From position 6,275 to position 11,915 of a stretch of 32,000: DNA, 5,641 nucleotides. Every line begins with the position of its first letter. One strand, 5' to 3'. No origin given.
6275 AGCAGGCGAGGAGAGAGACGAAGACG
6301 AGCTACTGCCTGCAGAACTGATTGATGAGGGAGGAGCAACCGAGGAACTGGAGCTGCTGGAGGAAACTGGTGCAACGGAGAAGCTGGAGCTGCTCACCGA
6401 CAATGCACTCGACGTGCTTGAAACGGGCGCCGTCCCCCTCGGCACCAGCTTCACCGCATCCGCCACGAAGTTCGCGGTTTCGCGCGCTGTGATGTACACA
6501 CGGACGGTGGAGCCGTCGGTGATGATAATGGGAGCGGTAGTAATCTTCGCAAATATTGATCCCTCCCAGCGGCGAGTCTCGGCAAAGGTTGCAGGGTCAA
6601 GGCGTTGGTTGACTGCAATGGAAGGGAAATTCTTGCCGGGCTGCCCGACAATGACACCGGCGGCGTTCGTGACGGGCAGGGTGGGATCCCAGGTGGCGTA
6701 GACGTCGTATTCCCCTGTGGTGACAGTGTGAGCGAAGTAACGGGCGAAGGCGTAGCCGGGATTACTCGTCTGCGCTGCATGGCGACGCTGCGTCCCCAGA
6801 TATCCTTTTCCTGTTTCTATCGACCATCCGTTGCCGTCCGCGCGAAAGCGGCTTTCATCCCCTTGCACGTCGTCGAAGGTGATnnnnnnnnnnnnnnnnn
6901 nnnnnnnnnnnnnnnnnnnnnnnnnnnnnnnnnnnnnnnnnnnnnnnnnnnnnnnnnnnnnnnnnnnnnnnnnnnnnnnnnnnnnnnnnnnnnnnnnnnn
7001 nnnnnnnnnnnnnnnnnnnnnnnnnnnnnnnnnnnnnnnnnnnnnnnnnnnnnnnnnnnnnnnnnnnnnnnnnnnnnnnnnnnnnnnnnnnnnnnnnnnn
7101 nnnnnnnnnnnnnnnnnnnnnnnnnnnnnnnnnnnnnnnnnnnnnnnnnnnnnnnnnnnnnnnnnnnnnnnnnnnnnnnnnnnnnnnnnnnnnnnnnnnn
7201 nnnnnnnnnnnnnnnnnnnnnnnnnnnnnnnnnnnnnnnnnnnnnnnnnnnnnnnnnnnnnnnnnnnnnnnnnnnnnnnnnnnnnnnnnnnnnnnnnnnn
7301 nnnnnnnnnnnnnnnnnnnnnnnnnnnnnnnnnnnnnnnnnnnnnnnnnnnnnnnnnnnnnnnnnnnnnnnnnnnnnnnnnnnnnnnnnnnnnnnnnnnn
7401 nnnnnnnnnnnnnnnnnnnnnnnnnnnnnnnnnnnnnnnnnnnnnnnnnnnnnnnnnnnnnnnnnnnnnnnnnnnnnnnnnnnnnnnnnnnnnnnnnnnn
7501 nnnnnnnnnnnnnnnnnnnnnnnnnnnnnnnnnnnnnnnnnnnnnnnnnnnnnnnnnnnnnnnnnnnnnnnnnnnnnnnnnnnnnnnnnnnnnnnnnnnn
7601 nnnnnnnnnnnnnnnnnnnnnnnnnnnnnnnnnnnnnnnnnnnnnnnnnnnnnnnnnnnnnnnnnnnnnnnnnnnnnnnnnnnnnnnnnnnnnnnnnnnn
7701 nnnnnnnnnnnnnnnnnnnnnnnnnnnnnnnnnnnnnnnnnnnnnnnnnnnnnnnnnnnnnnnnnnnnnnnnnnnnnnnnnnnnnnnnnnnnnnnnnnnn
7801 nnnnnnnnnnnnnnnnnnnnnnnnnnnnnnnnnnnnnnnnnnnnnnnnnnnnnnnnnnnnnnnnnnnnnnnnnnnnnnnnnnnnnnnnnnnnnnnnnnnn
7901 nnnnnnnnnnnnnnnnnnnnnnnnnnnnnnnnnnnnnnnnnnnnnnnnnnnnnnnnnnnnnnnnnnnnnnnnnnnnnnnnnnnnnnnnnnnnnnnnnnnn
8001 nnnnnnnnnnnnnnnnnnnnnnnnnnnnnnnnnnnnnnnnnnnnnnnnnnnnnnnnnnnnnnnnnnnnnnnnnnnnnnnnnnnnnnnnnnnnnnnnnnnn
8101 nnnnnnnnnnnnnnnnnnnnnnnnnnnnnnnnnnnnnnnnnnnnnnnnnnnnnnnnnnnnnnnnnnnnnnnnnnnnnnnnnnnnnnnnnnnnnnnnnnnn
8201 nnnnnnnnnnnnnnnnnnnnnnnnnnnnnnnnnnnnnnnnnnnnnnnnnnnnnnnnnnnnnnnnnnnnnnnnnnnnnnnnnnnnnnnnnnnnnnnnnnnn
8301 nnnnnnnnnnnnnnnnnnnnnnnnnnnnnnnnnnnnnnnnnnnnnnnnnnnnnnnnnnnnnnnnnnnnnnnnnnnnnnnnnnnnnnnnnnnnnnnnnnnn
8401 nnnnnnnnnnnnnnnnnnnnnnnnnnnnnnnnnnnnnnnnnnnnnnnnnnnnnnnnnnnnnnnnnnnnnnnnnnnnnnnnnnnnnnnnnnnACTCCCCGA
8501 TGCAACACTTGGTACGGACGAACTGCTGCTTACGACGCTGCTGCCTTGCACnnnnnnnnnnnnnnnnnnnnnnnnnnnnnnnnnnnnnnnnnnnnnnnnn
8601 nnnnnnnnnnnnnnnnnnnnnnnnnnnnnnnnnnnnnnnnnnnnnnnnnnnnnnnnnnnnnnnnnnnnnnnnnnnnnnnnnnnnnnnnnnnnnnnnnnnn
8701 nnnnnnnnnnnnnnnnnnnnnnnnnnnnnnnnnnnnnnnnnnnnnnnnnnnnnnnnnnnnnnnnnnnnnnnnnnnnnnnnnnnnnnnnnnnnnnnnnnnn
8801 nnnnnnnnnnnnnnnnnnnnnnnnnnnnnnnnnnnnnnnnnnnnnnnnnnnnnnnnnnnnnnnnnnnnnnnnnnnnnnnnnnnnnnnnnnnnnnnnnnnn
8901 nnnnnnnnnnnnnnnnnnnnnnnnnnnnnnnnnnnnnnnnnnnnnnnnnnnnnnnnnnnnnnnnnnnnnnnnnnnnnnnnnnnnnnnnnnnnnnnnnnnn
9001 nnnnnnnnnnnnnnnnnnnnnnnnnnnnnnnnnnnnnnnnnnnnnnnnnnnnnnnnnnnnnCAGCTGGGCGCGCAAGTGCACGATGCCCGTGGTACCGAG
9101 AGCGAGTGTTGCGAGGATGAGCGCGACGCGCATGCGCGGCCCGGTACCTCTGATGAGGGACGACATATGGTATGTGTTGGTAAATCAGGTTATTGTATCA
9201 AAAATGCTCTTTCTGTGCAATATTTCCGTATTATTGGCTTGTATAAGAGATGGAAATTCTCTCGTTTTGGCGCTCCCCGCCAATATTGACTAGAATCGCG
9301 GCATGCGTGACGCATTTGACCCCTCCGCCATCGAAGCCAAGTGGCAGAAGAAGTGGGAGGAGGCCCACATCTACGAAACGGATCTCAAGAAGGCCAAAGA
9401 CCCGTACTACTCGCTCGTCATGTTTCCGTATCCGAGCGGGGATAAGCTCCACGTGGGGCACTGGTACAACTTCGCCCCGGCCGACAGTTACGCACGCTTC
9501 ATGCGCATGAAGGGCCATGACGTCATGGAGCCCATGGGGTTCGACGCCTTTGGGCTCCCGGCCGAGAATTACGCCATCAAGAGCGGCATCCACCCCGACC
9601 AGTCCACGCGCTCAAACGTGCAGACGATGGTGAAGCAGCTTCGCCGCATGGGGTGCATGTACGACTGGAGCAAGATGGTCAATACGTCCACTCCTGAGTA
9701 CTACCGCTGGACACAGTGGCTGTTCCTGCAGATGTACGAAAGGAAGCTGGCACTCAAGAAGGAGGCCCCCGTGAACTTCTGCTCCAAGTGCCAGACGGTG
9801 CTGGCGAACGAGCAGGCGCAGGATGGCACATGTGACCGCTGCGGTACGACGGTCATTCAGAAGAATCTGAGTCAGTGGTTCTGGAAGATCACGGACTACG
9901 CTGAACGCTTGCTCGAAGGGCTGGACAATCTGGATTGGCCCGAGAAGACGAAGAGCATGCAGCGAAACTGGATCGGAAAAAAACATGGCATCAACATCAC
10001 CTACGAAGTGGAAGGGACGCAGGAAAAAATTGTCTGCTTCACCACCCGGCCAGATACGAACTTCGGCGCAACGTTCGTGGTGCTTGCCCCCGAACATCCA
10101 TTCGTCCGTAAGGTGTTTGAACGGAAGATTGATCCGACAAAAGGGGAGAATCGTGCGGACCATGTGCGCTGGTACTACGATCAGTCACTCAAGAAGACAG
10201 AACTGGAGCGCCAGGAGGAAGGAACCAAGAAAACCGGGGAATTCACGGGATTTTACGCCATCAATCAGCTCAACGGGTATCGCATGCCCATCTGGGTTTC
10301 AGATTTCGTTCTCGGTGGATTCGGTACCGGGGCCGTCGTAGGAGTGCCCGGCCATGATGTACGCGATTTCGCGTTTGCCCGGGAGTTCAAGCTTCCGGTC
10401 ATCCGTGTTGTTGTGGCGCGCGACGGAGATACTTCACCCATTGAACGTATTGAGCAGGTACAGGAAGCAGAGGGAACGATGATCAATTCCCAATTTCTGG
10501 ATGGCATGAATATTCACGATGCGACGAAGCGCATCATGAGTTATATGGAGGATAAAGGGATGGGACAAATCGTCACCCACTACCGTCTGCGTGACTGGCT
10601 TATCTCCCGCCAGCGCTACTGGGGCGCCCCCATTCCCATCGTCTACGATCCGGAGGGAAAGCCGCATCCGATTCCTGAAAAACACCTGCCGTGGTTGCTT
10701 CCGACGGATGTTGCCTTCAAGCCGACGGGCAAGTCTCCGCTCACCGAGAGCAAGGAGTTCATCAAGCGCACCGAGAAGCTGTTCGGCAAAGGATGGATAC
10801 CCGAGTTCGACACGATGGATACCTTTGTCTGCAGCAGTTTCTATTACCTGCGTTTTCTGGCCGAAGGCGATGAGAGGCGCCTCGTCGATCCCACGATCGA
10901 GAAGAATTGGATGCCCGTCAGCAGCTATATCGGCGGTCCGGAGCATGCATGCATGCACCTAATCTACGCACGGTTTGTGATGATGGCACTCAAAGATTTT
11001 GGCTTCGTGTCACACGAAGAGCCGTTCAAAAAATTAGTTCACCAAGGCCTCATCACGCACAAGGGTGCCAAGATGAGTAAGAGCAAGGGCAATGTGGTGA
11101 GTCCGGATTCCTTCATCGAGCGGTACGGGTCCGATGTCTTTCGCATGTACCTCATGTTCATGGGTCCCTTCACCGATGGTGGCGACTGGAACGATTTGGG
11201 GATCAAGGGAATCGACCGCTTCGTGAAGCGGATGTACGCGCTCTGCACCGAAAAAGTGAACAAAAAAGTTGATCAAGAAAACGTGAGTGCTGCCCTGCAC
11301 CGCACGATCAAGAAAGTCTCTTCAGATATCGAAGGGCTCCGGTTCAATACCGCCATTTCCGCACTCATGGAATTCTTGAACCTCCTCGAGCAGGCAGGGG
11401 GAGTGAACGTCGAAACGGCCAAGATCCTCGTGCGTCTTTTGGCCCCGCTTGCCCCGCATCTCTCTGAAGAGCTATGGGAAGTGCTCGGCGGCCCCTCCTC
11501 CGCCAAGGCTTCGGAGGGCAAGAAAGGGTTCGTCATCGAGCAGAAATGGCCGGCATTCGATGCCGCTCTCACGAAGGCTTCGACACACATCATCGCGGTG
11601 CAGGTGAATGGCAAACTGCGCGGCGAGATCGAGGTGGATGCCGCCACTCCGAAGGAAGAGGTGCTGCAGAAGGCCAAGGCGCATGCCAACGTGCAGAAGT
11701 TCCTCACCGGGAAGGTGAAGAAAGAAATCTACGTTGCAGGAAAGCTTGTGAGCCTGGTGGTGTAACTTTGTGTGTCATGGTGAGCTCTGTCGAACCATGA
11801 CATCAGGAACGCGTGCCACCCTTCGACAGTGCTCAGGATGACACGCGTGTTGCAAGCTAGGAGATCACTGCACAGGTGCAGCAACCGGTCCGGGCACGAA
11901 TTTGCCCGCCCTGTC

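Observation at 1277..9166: A 7.9-kb single ORF encodes a 2,629-aa secreted mosaic protein between der and leuS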

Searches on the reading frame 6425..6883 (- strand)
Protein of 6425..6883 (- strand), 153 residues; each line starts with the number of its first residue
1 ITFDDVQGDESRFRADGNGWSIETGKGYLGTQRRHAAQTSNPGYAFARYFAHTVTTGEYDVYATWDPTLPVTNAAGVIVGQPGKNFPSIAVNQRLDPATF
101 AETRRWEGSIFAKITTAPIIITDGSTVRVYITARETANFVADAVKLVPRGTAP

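Call 14: search_protein_families(library=pfam, proteins=[window:6425-6883:-], max_evalue=10)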
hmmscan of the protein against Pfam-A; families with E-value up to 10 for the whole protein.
seq(153 aa): 1 family
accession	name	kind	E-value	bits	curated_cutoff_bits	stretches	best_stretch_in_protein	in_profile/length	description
PF25275.1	Golvesin_C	-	0.00011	22.7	31.6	1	11-147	9-131/132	Golvesin C-terminal domain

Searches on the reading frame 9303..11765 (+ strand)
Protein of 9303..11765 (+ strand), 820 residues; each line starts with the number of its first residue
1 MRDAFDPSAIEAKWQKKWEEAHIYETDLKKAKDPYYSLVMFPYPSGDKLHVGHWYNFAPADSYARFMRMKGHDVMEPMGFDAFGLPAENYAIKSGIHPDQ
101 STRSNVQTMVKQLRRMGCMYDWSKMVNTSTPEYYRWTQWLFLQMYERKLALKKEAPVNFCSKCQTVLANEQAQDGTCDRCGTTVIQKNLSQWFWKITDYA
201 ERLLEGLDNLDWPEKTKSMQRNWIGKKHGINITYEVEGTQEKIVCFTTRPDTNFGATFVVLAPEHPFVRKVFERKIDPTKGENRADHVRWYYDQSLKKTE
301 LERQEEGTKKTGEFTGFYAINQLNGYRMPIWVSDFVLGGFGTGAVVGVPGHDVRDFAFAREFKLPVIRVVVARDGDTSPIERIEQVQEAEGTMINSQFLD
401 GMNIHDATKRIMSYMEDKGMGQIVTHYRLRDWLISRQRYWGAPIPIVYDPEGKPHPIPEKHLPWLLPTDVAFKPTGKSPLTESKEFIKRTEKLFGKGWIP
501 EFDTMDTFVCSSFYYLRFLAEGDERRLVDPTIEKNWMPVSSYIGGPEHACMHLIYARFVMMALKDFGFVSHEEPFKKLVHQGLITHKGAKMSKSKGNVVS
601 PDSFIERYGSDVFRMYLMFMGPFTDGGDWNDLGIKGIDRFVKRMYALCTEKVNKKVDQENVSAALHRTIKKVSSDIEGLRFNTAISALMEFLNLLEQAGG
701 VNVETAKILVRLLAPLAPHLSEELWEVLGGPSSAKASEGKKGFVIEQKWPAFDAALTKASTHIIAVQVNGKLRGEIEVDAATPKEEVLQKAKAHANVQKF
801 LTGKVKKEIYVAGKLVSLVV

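Call 6: search_protein_families(library=pfam, proteins=[window:9303-11765:+], max_evalue=0.001)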
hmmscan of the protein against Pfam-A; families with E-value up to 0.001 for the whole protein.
window:9303-11765:+ (820 aa): 5 families
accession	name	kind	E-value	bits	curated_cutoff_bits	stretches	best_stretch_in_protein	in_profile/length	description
PF13603.12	tRNA-synt_1_2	-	3.2e-56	190.2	25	1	221-415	1-184/185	Leucyl-tRNA synthetase, editing domain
PF00133.28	tRNA-synt_1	-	2.5e-40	139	22.7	2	13-225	1-226/414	tRNA synthetases class I (I, L, M and V)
PF09334.17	tRNA-synt_1g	-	5.3e-33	114.8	20.1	2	41-182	7-144/391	tRNA synthetases class I (M)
PF08264.19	Anticodon_1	-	5.6e-21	75.4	25.1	1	663-787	6-147/148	Anticodon-binding domain of tRNA ligase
PF01406.26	tRNA-synt_1e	-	6.5e-05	22.9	27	1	573-618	236-281/301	tRNA synthetases class I (C) catalytic domain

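Call 60: find_related_loci(query=window:9303-11765:+, collection=genome_contigs, flank=10000)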
Query window:9303-11765:+ (820 aa) in genome_contigs; peptide patterns used: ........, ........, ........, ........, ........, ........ (x = any residue, [..] = any of these).
600 stretches matched a pattern (row limit reached: there are more); 592 encode a relative of the query (tblastn E <= 1e-3); the best 80 are kept; 80 distinct loci.
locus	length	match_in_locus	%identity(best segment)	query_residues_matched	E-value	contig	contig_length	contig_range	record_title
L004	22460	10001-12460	68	1-820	0e+0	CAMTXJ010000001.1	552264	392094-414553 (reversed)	MAG: uncultured Candidatus Peregrinibacteria bacterium isolate G01_MAG_00008 genome assembly, contig: G01_MAG_00008_0000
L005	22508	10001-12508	65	1-820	0e+0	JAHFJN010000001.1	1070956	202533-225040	MAG: Candidatus Peribacteria bacterium isolate nzgw387 NODE_1_length_1070957_cov_9.974966, whole genome shotgun sequence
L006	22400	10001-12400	71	5-820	0e+0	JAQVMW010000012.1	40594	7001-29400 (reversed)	MAG: Candidatus Peribacteraceae bacterium isolate STF1_142 NODE_1908_length_40594_cov_4.953122_Sandtown_F1, whole genome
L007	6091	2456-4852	66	1-820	0e+0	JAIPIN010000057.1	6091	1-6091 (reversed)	MAG: Kiritimatiellales bacterium isolate Tobar13.5m-G78 Tobar13-5m-C13292, whole genome shotgun sequence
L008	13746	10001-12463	63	1-820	0e+0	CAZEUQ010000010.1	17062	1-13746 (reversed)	MAG TPA_asm: uncultured Candidatus Peribacteria bacterium isolate SRP173033_co1_5 genome assembly, contig: NODE_6373_len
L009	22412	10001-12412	63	1-820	0e+0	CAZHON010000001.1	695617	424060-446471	MAG TPA_asm: uncultured Candidatus Peribacteria bacterium isolate SRP292972_co1_60 genome assembly, contig: NODE_12_leng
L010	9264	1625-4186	61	1-820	0e+0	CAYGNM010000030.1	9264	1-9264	MAG TPA_asm: uncultured Candidatus Peribacteria bacterium isolate ERP113451_co5_24 genome assembly, contig: NODE_4716_le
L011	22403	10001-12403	63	1-820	0e+0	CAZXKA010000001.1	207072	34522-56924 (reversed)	MAG TPA_asm: uncultured Candidatus Peribacteria bacterium isolate binchicken_co105_396 genome assembly, contig: NODE_59_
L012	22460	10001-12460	61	1-820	0e+0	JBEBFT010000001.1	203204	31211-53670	MAG: Candidatus Peribacteraceae bacterium isolate ASF_3 NODE_12_length_203204_cov_19.701475, whole genome shotgun sequen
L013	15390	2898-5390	61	3-820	0e+0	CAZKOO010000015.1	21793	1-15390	MAG TPA_asm: uncultured Candidatus Peribacteria bacterium isolate SRP150892_co2_16 genome assembly, contig: NODE_3260_le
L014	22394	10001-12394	61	5-820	0e+0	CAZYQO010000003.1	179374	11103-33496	MAG TPA_asm: uncultured Candidatus Peribacteria bacterium isolate SRP292972_co1_29 genome assembly, contig: NODE_109_len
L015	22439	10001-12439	60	1-820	0e+0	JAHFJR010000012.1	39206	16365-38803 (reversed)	MAG: Candidatus Peribacteria bacterium isolate nzgw390 NODE_515_length_39207_cov_5.075935, whole genome shotgun sequence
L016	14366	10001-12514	60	1-820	0e+0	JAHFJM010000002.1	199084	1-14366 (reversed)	MAG: Candidatus Peribacteria bacterium isolate nzgw386 NODE_38_length_199085_cov_11.990395, whole genome shotgun sequenc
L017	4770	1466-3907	59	1-820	0e+0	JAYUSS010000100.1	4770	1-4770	MAG: Candidatus Peregrinibacteria bacterium isolate GL117_UP_metabinner_13 GL117_UP_metabinner_13_99, whole genome shotg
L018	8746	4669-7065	60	5-820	0e+0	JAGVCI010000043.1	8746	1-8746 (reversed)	MAG: Candidatus Peribacterales bacterium isolate WC_7 c_000000143773, whole genome shotgun sequence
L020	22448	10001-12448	60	1-820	0e+0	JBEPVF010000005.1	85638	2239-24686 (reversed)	MAG: Candidatus Peribacteria bacterium isolate 22E.rosella_refined.299 NODE_227_length_85638_cov_15.330603, whole genome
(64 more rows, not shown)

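Call 91: search_protein_families(library=pfam, proteins=[L004:7135-9879:-, L012:5602-9408:-, L012:4264-5547:+, L006:8944-9918:-, L020:8169-9053:-], max_evalue=0.01)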
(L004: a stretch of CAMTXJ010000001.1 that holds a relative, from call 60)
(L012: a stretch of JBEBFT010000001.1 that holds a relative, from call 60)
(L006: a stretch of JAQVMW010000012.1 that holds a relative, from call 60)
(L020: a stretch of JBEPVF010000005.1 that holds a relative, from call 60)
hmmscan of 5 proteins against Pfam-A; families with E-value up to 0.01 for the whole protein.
L004:7135-9879:- (915 aa): 2 families
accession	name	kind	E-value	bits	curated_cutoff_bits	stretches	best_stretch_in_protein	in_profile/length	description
PF09826.15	Beta_propel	-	2.8e-151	505.2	22.4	1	307-851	1-492/495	Beta propeller domain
PF00395.25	SLH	-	8.6e-24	83.7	20.8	2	51-92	2-43/44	S-layer homology domain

L012:5602-9408:- (1269 aa): 4 families
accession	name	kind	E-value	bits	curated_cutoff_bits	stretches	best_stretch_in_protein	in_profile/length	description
PF02412.23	TSP_3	-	7.4e-127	413.2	25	14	571-606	1-36/36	Thrombospondin type 3 repeat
PF24514.1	SpaA_4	-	3.8e-23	82.8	27.3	3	915-1029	2-105/107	Prealbumin-like fold domain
PF19403.5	SpaA_2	-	5.3e-09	37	25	1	347-398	43-95/96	Prealbumin-like fold domain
PF17802.7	SpaA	-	8.7e-06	26.2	23.1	1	252-306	36-91/91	Prealbumin-like fold domain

L012:4264-5547:+ (428 aa): 1 family
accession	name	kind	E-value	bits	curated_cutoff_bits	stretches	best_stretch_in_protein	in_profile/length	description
PF01551.29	Peptidase_M23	-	1.7e-21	76.7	28.7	1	304-394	2-89/96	Peptidase family M23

L006:8944-9918:- (325 aa): 4 families
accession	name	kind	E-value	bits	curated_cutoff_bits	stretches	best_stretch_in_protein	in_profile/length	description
PF00583.31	Acetyltransf_1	-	1.9e-07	31.8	20.7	1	174-253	2-87/116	Acetyltransferase (GNAT) family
PF13508.13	Acetyltransf_7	-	2.1e-06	28.4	27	1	205-258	6-58/84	Acetyltransferase (GNAT) domain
PF13673.13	Acetyltransf_10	-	0.0013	19.1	23.6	1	189-255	18-81/128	Acetyltransferase (GNAT) domain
PF14542.12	Acetyltransf_CG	-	0.0054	17.3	30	1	210-248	8-47/80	GCN5-related N-acetyl-transferase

L020:8169-9053:- (295 aa): 3 families
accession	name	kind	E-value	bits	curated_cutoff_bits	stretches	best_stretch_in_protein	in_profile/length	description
PF00583.31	Acetyltransf_1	-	3.3e-09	37.5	20.7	1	153-247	17-111/116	Acetyltransferase (GNAT) family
PF13508.13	Acetyltransf_7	-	2.1e-05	25.3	27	1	175-224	6-56/84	Acetyltransferase (GNAT) domain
PF13673.13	Acetyltransf_10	-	0.00023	21.6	23.6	1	168-239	27-95/128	Acetyltransferase (GNAT) domain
